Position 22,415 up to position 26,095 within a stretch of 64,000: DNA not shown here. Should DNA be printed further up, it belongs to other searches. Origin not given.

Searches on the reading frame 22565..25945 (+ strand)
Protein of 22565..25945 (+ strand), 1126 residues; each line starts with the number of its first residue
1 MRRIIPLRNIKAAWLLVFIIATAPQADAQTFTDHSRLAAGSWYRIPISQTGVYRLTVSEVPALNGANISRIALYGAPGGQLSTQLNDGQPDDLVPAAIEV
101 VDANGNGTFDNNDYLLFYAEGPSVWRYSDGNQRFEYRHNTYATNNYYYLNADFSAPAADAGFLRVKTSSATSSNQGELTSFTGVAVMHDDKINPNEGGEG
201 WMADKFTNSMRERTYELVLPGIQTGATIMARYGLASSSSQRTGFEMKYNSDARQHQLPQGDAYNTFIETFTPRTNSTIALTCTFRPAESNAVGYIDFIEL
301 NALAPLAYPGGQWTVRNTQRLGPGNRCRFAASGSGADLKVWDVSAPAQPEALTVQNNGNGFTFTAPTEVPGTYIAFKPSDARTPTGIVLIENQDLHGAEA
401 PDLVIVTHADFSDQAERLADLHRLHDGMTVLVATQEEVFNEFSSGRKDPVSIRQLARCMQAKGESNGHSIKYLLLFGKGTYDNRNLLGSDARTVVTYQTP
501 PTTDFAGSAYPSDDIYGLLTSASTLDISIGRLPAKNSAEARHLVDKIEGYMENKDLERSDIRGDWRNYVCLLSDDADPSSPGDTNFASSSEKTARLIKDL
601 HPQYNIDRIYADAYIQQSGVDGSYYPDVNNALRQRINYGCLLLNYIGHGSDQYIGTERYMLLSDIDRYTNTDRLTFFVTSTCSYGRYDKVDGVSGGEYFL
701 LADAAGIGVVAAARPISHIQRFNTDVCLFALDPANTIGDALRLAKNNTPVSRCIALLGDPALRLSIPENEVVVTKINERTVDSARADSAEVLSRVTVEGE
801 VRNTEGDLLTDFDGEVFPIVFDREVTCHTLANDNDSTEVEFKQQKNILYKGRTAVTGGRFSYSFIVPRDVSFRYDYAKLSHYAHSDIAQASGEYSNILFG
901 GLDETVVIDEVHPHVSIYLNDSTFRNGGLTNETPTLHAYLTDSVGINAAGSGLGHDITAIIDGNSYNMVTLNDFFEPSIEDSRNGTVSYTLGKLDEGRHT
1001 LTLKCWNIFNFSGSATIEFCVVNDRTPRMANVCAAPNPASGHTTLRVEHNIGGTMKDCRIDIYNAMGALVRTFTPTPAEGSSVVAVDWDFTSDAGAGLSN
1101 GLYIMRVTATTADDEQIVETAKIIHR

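Call 26: search_protein_families(library=pfam, proteins=[window:22565-25945:+], max_evalue=0.0001)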
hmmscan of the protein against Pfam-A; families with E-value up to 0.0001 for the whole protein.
window:22565-25945:+ (1126 aa): 2 families
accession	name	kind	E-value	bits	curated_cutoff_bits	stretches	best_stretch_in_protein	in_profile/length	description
PF01364.23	Peptidase_C25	-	1e-81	275.5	23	1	404-764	2-374/374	Peptidase family C25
PF13860.13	FlgD_ig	-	6.7e-08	32.8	27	1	1041-1113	8-79/79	FlgD Ig-like domain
